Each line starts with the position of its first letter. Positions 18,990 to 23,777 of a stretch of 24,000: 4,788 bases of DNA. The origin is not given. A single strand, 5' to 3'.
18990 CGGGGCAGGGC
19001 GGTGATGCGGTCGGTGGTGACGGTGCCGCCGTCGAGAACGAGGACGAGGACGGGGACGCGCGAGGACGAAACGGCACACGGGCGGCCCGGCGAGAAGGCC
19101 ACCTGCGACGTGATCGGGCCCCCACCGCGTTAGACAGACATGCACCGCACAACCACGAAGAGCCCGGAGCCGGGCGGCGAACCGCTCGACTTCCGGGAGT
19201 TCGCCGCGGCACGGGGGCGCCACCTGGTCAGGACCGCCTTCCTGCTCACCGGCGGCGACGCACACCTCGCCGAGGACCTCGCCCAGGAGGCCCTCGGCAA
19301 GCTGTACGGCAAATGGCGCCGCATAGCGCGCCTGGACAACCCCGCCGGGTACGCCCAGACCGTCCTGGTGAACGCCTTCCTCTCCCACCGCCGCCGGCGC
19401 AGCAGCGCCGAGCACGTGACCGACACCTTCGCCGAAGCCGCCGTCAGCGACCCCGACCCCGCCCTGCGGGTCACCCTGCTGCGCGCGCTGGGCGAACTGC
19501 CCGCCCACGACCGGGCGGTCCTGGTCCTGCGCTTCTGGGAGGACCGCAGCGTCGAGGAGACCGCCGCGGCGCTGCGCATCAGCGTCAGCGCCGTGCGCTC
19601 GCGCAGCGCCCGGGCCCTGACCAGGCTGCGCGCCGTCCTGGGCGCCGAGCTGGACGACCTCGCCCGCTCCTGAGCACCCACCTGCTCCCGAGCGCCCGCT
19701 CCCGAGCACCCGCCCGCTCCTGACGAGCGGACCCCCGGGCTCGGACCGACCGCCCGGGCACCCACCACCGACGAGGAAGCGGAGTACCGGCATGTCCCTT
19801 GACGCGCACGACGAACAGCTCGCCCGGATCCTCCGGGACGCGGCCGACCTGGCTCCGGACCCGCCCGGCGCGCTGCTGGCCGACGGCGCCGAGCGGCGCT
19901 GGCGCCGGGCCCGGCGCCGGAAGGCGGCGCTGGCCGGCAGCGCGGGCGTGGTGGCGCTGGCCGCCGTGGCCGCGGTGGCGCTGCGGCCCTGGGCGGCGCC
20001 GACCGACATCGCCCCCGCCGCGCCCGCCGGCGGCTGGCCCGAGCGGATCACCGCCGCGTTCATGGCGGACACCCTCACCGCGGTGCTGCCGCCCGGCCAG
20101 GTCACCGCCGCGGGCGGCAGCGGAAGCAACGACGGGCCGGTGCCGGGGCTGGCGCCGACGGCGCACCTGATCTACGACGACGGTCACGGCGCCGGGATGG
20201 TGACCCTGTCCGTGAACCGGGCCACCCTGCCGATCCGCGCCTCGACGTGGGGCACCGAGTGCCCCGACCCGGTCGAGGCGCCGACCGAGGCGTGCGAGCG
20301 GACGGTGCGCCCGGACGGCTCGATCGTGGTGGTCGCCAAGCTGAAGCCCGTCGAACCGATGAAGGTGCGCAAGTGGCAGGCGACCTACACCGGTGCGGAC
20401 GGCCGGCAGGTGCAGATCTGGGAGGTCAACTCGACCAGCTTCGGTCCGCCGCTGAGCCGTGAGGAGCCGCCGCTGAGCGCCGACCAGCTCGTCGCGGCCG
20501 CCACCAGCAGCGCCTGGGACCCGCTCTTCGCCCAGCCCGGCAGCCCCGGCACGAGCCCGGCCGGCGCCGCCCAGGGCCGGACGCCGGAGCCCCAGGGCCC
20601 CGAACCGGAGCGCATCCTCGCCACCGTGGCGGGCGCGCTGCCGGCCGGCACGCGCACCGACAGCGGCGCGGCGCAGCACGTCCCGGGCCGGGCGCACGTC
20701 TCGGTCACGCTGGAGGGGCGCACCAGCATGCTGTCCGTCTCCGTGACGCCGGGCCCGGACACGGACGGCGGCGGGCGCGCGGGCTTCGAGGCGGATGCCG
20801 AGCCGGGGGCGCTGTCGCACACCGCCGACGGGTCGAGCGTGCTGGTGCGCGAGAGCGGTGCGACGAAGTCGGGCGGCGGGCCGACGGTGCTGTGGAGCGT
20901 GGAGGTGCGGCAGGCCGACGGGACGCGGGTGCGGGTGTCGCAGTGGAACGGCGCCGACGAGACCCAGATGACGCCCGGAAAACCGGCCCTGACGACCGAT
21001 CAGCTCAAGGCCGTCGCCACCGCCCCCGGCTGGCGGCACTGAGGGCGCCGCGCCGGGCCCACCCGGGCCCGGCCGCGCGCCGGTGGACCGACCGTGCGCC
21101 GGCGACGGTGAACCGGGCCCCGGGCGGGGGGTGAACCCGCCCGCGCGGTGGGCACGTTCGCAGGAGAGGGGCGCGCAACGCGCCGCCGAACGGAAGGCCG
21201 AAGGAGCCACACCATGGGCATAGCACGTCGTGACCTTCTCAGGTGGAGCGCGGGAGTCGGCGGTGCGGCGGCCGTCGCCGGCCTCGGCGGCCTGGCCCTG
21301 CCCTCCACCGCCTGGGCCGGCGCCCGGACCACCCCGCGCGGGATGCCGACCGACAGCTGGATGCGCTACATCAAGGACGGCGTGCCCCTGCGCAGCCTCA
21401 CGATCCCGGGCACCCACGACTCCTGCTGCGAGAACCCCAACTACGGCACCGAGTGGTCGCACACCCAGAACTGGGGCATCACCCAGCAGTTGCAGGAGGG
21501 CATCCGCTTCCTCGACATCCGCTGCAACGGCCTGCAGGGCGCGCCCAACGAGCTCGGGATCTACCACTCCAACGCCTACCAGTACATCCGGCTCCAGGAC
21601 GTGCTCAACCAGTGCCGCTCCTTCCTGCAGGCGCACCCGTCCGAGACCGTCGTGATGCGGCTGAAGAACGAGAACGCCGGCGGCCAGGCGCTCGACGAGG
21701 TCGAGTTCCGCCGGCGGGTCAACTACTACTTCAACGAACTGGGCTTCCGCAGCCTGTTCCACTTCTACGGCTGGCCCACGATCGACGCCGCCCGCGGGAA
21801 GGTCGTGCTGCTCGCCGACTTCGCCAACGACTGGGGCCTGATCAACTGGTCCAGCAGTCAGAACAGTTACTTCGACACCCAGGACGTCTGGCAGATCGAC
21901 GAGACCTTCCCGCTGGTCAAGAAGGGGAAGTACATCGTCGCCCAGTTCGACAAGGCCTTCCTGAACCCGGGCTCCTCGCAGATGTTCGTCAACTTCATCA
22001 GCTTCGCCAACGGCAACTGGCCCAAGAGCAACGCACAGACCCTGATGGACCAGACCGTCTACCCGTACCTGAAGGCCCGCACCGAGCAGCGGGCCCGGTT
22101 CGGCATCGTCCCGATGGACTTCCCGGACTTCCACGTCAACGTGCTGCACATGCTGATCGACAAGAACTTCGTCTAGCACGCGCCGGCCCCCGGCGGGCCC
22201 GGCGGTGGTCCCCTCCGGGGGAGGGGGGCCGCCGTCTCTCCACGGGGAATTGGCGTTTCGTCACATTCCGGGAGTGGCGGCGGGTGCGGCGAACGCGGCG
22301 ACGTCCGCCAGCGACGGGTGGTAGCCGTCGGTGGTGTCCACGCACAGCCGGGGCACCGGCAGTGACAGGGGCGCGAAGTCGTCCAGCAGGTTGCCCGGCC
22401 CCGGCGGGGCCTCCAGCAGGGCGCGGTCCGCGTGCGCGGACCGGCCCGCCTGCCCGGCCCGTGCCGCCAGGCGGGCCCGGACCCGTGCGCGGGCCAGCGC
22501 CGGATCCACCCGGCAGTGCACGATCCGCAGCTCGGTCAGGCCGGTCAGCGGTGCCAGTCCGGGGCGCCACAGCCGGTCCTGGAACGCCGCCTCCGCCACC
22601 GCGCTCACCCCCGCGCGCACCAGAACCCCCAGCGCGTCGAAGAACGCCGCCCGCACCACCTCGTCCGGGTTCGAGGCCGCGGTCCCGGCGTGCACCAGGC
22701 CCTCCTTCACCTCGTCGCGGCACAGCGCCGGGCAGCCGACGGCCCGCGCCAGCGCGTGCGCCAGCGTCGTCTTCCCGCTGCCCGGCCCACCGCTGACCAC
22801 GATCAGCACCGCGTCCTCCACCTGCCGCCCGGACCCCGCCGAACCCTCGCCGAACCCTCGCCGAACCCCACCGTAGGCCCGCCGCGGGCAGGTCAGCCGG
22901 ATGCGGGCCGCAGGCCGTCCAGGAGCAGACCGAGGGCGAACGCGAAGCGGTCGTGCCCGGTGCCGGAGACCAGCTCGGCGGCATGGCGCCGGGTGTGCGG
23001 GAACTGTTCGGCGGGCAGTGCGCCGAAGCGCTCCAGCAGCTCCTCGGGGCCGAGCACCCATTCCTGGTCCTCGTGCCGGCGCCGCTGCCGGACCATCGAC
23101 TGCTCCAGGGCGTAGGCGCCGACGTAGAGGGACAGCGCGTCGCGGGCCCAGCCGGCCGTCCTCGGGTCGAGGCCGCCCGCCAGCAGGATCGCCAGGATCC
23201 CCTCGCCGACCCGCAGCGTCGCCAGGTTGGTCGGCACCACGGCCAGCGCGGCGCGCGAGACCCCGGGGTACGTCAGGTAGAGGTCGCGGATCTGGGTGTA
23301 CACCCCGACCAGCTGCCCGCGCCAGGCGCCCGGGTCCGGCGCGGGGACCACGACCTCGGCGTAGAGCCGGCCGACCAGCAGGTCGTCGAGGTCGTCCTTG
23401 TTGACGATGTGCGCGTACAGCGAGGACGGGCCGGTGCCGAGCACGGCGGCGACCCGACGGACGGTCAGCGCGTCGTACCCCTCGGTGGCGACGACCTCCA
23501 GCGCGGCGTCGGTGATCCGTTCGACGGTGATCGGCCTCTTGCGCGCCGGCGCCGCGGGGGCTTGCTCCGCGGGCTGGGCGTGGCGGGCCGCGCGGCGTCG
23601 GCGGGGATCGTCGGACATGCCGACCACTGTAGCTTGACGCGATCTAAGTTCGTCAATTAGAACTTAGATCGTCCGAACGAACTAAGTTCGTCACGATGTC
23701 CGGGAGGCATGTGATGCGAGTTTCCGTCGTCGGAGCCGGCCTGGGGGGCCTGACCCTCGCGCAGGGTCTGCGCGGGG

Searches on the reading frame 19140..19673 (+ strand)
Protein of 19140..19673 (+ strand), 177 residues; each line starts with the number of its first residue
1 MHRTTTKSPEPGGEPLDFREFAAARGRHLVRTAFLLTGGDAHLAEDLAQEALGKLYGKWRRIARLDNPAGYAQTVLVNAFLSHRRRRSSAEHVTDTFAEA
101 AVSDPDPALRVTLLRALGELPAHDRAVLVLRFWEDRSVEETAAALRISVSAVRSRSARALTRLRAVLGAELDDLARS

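Call 20: search_protein_families(library=pfam, proteins=[window:19140-19673:+], max_evalue=0.01)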
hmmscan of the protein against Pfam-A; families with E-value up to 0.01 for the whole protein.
window:19140-19673:+ (177 aa): 6 families
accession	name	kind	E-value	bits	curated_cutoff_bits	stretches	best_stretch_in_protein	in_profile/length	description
PF04545.22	Sigma70_r4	-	3.1e-14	52.6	24.1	1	116-165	1-50/50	Sigma-70, region 4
PF08281.18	Sigma70_r4_2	-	2.2e-13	50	25.7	1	112-163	3-54/54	Sigma-70, region 4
PF04542.20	Sigma70_r2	-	1.3e-08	35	24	1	26-88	6-69/71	Sigma-70 region 2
PF13646.12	HEAT_2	-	0.0015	19.2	27.7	0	95-176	2-80/88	HEAT repeats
PF13556.12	HTH_30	-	0.0057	16.9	27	0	134-174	11-47/59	PucR C-terminal helix-turn-helix domain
PF13518.12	HTH_28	-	0.0075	16.8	25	0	125-154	2-31/52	Helix-turn-helix domain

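Call 27: find_encoding_contigs(protein=window:19140-19673:+, flank=10000, max_places=8)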
Protein window:19140-19673:+ (177 aa): 3 contigs read that carry it; 2 places shown.
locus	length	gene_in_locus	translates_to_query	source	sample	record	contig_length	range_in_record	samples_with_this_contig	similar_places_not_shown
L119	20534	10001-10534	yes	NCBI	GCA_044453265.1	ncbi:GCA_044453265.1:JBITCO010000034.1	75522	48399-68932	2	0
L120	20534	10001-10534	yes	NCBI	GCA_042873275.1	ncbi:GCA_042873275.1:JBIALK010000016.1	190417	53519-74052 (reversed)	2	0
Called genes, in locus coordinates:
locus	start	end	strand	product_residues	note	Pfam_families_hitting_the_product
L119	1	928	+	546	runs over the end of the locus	PF02878:PGM_PMM_I, PF02879:PGM_PMM_II, PF02880:PGM_PMM_III, PF00408:PGM_PMM_IV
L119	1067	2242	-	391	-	PF00083:Sugar_tr (faint), PF07690:MFS_1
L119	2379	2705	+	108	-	-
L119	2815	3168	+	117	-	PF00903:Glyoxalase, PF18029:Glyoxalase_6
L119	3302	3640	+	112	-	-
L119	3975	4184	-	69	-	PF14117:DUF4287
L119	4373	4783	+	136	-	PF01243:PNPOx_N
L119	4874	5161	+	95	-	-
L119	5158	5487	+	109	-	-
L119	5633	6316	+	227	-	PF13529:Peptidase_C39_2, PF03412:Peptidase_C39 (faint)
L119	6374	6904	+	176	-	PF15567:Imm35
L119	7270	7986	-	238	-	-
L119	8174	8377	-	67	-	PF04149:DUF397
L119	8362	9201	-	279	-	PF13560:HTH_31, PF01381:HTH_3 (weak), PF19054:DUF5753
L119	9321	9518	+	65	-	-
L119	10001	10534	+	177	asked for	PF04542:Sigma70_r2, PF08281:Sigma70_r4_2, PF04545:Sigma70_r4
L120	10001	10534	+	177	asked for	PF04542:Sigma70_r2, PF08281:Sigma70_r4_2, PF04545:Sigma70_r4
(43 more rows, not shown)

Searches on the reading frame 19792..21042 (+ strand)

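Call 20: search_protein_families(library=pfam, proteins=[window:19792-21042:+], max_evalue=0.01)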
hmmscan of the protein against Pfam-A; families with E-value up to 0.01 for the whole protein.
window:19792-21042:+ (416 aa): 1 family
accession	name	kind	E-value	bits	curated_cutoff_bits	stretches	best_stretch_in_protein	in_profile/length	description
PF12911.12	OppC_N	-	0.00012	22.3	23.9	1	37-73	7-41/53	N-terminal TM domain of oligopeptide transport permease C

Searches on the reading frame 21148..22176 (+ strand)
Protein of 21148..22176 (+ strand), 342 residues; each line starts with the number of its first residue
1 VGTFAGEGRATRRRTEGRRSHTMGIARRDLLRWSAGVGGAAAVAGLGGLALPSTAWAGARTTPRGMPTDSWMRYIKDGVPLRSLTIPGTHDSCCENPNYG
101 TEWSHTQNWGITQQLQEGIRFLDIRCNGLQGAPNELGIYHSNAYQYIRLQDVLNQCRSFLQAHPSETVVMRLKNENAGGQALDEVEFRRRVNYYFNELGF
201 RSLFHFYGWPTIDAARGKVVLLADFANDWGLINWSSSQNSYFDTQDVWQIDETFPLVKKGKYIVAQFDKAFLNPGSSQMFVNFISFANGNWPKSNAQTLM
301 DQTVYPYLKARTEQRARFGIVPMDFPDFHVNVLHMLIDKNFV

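Call 21: search_protein_families(library=pfam, proteins=[window:21148-22176:+], max_evalue=0.01)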
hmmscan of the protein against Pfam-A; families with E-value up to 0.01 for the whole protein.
window:21148-22176:+ (342 aa): 2 families
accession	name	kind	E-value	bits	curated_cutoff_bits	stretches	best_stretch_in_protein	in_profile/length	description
PF00388.25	PI-PLC-X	-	5e-12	46.1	23.1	1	87-182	4-102/144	Phosphatidylinositol-specific phospholipase C, X domain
PF10518.14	TAT_signal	-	0.0033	17.7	22.7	1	25-44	2-21/21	TAT (twin-arginine translocation) pathway signal sequence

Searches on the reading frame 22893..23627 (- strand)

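Call 21: search_protein_families(library=pfam, proteins=[window:22893-23627:-], max_evalue=0.01)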
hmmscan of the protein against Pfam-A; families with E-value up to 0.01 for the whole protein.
window:22893-23627:- (244 aa): 2 families
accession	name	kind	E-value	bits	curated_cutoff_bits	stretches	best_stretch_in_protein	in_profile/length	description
PF02909.22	TetR_C_1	-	3.6e-12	46.8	21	1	95-240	2-143/146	Tetracyclin repressor-like, C-terminal domain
PF00440.29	TetR_N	-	1.4e-09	38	24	1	38-80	1-43/47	Bacterial regulatory proteins, tetR family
